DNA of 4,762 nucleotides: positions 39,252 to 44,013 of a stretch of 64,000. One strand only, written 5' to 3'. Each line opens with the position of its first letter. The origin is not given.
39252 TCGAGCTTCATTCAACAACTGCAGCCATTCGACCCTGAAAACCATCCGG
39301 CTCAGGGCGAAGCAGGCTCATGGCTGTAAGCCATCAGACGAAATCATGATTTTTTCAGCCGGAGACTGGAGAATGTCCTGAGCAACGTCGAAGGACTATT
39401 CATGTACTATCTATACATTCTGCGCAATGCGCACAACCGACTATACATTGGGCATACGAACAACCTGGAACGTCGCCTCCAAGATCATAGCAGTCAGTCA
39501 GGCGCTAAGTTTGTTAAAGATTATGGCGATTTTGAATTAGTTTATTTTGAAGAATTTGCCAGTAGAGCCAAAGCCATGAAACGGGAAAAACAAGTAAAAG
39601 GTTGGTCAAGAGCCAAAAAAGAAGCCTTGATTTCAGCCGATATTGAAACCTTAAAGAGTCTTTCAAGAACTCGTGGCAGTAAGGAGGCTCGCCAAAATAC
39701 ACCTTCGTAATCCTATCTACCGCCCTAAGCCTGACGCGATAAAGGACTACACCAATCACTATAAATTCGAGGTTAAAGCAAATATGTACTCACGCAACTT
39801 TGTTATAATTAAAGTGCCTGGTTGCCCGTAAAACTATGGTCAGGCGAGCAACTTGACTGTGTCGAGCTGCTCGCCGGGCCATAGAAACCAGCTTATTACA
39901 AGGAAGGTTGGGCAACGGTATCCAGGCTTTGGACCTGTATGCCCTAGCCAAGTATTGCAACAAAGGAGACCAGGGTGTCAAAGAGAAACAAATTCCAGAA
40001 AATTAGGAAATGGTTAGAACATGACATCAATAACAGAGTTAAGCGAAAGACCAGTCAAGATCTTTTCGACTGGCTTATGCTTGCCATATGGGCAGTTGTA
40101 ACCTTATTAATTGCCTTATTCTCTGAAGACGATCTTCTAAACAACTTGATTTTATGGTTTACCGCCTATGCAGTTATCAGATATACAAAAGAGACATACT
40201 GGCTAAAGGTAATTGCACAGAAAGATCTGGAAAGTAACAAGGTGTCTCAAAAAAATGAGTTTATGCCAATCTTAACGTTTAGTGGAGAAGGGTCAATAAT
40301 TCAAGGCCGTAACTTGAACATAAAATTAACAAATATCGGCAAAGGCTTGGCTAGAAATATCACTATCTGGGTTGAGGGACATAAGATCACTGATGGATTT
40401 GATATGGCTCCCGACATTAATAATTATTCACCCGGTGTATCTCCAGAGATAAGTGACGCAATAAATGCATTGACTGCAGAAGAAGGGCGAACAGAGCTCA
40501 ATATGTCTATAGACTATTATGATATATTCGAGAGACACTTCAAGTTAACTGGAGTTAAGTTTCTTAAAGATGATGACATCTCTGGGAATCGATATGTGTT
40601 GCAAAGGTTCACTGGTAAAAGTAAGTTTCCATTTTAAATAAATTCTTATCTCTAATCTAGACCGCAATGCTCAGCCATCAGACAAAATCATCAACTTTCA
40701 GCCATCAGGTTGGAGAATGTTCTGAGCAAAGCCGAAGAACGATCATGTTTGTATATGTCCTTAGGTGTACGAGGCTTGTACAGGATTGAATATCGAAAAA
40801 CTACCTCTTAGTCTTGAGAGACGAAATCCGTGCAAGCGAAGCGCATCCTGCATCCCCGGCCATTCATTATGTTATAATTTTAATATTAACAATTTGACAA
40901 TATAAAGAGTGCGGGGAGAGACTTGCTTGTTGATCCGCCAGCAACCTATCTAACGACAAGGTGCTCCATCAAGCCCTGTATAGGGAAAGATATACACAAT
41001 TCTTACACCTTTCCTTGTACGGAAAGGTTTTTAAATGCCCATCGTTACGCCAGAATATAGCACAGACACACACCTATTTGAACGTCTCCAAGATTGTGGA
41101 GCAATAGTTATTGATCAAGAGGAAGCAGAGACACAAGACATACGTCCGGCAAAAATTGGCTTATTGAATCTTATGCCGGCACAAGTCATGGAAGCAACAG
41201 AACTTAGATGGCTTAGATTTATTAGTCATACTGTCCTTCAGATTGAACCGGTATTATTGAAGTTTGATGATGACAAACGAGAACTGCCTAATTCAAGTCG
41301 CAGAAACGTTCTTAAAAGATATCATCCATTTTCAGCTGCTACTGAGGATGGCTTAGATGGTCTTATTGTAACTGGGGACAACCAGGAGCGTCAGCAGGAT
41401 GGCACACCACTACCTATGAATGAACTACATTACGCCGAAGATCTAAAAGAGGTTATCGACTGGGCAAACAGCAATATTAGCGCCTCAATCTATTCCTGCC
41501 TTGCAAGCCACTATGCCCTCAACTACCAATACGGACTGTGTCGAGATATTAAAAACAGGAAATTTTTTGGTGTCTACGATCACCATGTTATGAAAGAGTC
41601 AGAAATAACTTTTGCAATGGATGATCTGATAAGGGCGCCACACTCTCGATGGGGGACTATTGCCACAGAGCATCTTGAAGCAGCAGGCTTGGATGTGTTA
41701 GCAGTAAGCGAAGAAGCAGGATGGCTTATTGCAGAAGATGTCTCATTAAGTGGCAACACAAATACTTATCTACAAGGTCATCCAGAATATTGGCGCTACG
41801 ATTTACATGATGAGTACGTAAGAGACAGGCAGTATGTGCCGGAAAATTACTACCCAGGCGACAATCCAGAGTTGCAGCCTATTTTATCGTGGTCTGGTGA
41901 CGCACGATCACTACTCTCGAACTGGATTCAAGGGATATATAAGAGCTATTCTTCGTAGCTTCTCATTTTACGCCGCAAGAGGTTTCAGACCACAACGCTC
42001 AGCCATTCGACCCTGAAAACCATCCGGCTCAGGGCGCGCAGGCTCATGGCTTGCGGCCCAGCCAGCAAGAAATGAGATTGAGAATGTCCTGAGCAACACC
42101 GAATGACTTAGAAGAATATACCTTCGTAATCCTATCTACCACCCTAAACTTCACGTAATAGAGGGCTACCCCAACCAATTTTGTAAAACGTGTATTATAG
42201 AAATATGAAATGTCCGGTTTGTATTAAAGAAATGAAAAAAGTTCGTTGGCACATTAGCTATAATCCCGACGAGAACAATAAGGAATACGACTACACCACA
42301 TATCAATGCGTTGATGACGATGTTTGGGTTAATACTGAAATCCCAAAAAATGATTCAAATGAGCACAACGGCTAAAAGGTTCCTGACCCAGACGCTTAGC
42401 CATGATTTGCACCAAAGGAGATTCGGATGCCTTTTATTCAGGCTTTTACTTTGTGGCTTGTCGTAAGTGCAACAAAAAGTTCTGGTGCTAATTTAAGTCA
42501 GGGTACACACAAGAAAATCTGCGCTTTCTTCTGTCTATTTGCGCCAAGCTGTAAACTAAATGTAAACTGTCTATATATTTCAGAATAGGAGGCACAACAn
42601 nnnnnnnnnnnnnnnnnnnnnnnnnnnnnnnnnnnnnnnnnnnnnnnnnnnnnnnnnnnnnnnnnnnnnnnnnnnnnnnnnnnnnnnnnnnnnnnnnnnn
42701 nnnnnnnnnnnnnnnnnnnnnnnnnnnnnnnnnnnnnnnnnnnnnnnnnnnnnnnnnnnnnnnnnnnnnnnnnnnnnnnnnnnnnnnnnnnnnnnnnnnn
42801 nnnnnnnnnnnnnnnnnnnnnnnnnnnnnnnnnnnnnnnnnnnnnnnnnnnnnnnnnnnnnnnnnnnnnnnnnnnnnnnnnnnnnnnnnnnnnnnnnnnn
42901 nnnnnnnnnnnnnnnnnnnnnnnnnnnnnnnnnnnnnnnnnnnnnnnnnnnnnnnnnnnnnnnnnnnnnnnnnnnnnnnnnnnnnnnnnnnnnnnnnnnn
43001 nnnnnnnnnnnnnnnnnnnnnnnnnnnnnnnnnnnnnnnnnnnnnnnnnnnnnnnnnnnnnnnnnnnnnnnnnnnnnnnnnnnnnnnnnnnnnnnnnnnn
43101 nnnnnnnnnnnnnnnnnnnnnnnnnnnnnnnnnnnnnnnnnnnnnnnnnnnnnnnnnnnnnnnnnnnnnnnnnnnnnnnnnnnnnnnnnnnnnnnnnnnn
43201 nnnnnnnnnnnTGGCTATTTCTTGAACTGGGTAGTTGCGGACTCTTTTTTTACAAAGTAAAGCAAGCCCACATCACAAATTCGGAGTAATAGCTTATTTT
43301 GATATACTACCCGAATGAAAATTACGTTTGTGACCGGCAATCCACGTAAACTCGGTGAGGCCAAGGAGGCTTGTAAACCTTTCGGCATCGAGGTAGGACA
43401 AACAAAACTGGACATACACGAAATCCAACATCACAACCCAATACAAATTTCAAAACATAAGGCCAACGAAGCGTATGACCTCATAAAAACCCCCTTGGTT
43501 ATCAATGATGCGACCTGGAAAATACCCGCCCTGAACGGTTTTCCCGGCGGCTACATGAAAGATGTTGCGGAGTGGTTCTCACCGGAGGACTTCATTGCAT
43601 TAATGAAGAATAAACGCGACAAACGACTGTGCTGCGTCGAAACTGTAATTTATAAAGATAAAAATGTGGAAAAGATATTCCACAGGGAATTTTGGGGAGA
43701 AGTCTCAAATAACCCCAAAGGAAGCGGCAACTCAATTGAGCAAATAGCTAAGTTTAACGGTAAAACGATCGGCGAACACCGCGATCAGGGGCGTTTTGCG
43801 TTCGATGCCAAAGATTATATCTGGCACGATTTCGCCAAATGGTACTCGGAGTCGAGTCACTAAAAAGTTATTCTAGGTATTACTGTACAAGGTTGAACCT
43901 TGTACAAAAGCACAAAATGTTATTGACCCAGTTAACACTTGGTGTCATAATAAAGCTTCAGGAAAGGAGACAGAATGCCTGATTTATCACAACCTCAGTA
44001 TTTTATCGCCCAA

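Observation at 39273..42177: GIY-YIG gene present in intact, decayed and ORF-less states between the same flanks, each next to a tRNA-Gln-like 3' remnant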

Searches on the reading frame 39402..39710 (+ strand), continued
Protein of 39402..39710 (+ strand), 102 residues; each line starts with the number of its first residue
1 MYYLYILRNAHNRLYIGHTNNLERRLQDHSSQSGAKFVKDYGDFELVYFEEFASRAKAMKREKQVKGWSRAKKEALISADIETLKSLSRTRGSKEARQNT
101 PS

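Call 52: search_dna_similar(query=window:39402-39707:+, collection=plasmids, mode=protein, max_evalue=0.00001, max_rows=40, rows=spread)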
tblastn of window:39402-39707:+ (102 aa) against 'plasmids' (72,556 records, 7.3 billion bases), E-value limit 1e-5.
Records with a match: 60; places in all: 65; records where one place covers at least 80% of the query: 9.
Best place of each record, by identity: <60% 60.
By first word of the organism name: Rhizobium 9; Vibrio 5; Sinorhizobium 4; Salinivibrio 4; Legionella 4; Escherichia 4; Shinella 3; Klebsiella 3; Xanthomonas 3; Sphingomonas 2; and 17 more.
By predicted mobility (MOB-suite, as given by PLSDB): non-mobilizable 53; mobilizable 4; conjugative 3.
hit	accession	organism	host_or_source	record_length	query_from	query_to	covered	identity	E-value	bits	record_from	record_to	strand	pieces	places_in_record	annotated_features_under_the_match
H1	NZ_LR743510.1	Methylobacterium bullatum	-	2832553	3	101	97%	40.6%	1e-12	69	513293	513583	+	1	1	none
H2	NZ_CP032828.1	Sphingomonas paeninsulae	whole organism,soil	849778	2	97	94%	37.5%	7e-11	64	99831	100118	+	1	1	hypothetical protein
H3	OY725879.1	Subdoligranulum variabile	-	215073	1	98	96%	35.7%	9e-11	64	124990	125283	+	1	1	none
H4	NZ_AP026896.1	Aeromonas caviae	Microbe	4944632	3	97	93%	36.7%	2e-7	54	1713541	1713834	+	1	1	none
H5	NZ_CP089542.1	Spirosoma oryzicola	Single cell,Surface layer of rice grains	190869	2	79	76%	44.4%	4e-10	62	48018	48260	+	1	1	GIY-YIG nuclease family protein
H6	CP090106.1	Sinorhizobium meliloti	Medicago,Cell culture,Plant nodule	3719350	3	77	74%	44.2%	1e-8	57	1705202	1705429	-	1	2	GIY-YIG nuclease family protein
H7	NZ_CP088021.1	Radiobacillus kanasensis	whole organism,desert soil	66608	2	79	76%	42.3%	6e-14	72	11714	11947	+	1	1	GIY-YIG nuclease family protein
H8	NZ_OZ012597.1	Shinella sp. WSD5-1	-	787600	3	79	75%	42.3%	2e-8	57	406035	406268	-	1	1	GIY-YIG nuclease family protein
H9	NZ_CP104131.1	Sinorhizobium sp. K101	Phaseolus vulgaris,cell ...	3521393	3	77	74%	43.4%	2e-8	57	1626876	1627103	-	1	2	none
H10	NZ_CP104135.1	Sinorhizobium sp. C101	Phaseolus vulgaris,cell ...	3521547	3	77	74%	43.4%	2e-8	57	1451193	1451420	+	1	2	none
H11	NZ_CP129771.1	Klebsiella pneumoniae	Homo sapiens,whole organism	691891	2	101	98%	32.0%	6e-10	61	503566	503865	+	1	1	GIY-YIG nuclease family protein | N-acetyltransferase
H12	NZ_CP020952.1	Rhizobium sp. CIAT894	-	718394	3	79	75%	41.0%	8e-9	58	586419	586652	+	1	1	GIY-YIG nuclease family protein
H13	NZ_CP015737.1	Shinella sp. HZN7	-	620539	3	79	75%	41.0%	2e-8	57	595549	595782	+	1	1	GIY-YIG nuclease family protein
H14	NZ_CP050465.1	Vibrio campbellii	single cell,seawater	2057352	2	77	75%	40.8%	9e-10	61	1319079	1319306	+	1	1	none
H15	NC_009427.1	Novosphingobium aromaticivorans DSM 12444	-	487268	3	79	75%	39.7%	3e-7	53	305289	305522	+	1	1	GIY-YIG nuclease family protein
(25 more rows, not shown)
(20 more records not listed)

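Call 53: get_annotated_region(hit=H15, flank=1500)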
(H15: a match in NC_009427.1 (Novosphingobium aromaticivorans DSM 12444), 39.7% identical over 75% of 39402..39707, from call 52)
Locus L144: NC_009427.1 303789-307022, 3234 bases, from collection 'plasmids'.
description: Novosphingobium aromaticivorans DSM 12444 plasmid pNL2, complete sequence
organism: Novosphingobium aromaticivorans DSM 12444 (NCBI taxid 279238)
taxonomy: Bacteria; Pseudomonadota; Alphaproteobacteria; Sphingomonadales; Sphingomonadaceae; Novosphingobium; Novosphingobium aromaticivorans; Novosphingobium aromaticivorans DSM 12444
host: -; source: -; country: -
typing (MOB-suite, as given by PLSDB): non-mobilizable; replicon rep_cluster_531,rep_cluster_545
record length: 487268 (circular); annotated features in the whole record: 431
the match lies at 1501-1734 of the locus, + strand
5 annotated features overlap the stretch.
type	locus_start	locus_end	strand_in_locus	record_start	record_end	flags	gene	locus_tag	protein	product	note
CDS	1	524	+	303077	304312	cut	-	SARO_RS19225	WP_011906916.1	MFS transporter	GO:0055085 - transmembrane transport [Evidence IEA]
CDS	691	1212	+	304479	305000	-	-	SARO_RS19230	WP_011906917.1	hypothetical protein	-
CDS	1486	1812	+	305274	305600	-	-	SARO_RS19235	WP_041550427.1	GIY-YIG nuclease family protein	-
CDS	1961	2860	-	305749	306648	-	-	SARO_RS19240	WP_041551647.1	sugar kinase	-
CDS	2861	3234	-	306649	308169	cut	-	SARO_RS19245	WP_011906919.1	hypothetical protein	-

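Call 54: get_annotated_region(hit=H2, flank=1500)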
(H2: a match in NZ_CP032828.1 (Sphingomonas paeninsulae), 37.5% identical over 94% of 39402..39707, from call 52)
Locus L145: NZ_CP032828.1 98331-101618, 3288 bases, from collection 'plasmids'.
description: Sphingomonas paeninsulae strain YZ-8 plasmid unnamed1, complete sequence
organism: Sphingomonas paeninsulae (NCBI taxid 2319844)
taxonomy: Bacteria; Pseudomonadota; Alphaproteobacteria; Sphingomonadales; Sphingomonadaceae; Sphingomonas; Sphingomonas paeninsulae
host: -; source: whole organism,soil; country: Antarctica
typing (MOB-suite, as given by PLSDB): non-mobilizable
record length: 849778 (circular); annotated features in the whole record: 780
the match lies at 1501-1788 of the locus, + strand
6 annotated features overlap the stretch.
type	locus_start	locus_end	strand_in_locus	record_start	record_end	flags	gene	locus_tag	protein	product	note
CDS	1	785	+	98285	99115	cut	lepB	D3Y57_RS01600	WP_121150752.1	signal peptidase I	GO:0009306 - protein secretion [Evidence IEA]; GO:0006465 - signal peptide processing [Evidence IEA]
CDS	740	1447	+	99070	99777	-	rnc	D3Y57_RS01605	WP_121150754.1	ribonuclease III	GO:0006396 - RNA processing [Evidence IEA]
CDS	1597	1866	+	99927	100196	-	-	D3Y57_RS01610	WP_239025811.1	hypothetical protein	-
CDS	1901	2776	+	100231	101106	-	era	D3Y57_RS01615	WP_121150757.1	GTPase Era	-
CDS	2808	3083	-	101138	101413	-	-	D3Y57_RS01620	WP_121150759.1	hypothetical protein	-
CDS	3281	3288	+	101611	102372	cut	-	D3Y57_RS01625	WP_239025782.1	DUF72 domain-containing protein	-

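Call 62: find_encoding_contigs(protein=P0004, flank=4000, max_places=4)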
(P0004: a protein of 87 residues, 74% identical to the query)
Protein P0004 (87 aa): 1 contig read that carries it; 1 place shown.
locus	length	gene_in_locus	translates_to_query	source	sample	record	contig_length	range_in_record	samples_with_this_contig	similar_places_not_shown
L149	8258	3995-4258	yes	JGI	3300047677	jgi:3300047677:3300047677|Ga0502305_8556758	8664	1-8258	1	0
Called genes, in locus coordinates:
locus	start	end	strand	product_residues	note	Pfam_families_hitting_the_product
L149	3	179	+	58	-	?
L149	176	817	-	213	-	-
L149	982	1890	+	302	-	PF02449:Glyco_hydro_42 (weak), PF02836:Glyco_hydro_2_C (weak)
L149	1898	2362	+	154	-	PF01668:SmpB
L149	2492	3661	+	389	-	PF13439:Glyco_transf_4, PF00534:Glycos_transf_1, PF13692:Glyco_trans_1_4, PF13524:Glyco_trans_1_2 (weak)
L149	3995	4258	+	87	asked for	PF01541:GIY-YIG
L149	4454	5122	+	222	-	-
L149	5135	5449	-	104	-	-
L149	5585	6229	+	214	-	-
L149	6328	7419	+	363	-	PF06030:WxLIP_PGBD, PF01476:LysM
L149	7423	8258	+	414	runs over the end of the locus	?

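Call 63: find_encoding_contigs(protein=P0007, flank=4000, max_places=4)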
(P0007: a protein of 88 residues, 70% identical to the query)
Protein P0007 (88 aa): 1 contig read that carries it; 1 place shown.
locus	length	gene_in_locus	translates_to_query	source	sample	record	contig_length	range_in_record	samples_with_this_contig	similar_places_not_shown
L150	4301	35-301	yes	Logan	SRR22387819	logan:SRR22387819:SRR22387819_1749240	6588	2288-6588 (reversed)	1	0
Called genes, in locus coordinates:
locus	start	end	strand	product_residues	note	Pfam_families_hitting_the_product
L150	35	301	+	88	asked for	PF01541:GIY-YIG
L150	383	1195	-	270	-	PF02557:VanY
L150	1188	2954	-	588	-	PF00884:Sulfatase (weak)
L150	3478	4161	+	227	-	PF00072:Response_reg, PF00486:Trans_reg_C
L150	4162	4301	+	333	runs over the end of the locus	PF00512:HisKA, PF02518:HATPase_c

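Call 64: find_encoding_contigs(protein=P0006, flank=4000, max_places=4)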
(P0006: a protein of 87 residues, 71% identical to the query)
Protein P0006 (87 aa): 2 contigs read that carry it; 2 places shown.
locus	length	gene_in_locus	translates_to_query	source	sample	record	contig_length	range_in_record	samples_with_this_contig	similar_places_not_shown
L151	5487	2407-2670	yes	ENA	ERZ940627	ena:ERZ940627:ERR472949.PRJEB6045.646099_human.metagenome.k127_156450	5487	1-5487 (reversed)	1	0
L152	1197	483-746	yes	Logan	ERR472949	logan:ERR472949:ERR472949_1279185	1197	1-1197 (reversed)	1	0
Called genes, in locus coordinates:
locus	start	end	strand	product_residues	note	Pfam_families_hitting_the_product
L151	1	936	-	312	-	?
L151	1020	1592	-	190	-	PF00117:GATase, PF01174:SNO (faint), PF07722:Peptidase_C26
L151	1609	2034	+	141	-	-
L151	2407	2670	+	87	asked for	PF01541:GIY-YIG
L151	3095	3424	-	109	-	PF13376:OmdA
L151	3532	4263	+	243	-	PF09307:MHC2-interact (faint), PF16326:ABC_tran_CTD (weak)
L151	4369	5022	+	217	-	-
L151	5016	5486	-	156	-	?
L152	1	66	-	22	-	?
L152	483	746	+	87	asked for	PF01541:GIY-YIG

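Call 78: search_protein_families(library=padloc, proteins=[window:39402-39707:+], max_evalue=0.001)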
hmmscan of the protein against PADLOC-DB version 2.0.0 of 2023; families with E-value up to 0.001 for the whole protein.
window:39402-39707:+ (102 aa): 0 families

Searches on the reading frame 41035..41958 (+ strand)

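Call 9: search_protein_families(library=pfam, proteins=[window:41035-41958:+], max_evalue=0.01)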
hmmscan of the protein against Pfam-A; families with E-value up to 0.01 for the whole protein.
window:41035-41958:+ (307 aa): 1 family
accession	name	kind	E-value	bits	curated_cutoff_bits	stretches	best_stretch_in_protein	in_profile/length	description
PF04204.22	HTS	-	2.2e-67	227.6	27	1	11-303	7-294/298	Homoserine O-succinyltransferase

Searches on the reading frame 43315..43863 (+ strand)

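Call 9: search_protein_families(library=pfam, proteins=[window:43315-43863:+], max_evalue=0.01)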
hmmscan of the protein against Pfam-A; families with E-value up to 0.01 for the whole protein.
window:43315-43863:+ (182 aa): 2 families
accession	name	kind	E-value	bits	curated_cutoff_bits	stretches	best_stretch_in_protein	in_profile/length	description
PF01725.21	Ham1p_like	-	4.2e-17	63.1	22.5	1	3-138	1-145/186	Ham1 family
PF13890.11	Rab3-GTPase_cat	-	0.0085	16.2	26.1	0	76-103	79-106/158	Rab3 GTPase-activating protein catalytic subunit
